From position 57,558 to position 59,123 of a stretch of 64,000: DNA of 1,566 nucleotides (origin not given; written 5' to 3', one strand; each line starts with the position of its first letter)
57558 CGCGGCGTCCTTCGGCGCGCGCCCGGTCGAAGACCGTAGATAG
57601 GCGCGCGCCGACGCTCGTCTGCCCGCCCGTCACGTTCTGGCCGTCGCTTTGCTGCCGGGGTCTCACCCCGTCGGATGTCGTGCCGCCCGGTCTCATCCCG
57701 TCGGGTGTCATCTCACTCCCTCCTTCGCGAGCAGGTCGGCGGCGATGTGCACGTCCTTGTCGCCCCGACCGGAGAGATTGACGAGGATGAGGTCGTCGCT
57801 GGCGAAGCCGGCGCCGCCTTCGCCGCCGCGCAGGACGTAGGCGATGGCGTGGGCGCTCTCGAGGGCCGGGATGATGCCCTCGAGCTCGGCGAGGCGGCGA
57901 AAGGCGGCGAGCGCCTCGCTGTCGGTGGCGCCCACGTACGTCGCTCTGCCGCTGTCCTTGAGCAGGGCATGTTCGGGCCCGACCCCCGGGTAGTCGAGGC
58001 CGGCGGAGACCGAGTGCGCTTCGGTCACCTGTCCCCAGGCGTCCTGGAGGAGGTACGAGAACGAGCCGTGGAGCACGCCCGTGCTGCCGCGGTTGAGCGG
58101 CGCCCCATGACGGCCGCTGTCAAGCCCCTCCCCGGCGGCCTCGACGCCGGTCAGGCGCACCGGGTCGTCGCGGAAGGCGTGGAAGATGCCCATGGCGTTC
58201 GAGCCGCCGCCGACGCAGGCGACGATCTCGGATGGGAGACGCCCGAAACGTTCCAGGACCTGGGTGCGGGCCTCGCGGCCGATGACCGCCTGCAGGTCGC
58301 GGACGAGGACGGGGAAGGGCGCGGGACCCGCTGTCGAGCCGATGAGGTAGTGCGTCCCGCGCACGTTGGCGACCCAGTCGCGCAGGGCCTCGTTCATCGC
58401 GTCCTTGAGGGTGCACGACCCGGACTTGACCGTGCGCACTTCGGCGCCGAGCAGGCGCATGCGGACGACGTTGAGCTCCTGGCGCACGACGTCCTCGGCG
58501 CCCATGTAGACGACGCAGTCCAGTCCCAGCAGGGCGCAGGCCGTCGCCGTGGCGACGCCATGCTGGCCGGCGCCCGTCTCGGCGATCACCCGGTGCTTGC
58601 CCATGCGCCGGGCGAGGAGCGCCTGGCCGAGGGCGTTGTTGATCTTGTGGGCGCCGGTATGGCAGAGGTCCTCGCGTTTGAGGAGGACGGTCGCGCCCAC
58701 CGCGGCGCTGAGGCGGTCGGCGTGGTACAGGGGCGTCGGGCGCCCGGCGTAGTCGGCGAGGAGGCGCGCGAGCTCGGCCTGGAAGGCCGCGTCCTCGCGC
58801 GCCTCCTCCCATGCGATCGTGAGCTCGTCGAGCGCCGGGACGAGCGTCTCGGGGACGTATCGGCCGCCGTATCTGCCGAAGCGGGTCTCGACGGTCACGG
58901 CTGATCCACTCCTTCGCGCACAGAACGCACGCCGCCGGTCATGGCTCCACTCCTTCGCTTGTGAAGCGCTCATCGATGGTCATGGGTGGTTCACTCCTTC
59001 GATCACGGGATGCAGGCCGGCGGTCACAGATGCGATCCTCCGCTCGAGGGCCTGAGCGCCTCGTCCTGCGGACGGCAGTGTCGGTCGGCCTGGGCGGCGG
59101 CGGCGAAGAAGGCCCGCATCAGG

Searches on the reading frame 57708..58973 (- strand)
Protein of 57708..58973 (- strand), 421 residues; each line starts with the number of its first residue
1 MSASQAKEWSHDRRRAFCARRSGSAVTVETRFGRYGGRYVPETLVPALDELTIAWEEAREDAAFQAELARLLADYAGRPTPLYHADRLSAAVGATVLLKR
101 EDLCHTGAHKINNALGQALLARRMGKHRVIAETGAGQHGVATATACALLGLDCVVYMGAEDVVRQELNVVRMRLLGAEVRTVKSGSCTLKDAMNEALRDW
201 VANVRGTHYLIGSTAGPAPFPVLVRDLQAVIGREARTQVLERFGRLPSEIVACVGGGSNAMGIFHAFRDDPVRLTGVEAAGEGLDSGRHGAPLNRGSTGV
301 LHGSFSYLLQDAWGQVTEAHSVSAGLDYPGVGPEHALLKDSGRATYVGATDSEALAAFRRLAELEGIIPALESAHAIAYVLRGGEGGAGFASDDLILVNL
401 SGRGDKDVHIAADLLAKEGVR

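Call 81: search_protein_families(library=pfam, proteins=[window:57708-58973:-], max_evalue=0.00001)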
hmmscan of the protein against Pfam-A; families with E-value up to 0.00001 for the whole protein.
window:57708-58973:- (421 aa): 1 family
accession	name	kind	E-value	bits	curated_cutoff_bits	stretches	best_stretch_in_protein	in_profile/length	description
PF00291.31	PALP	-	7.1e-42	144.2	35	1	76-383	4-276/295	Pyridoxal-phosphate dependent enzyme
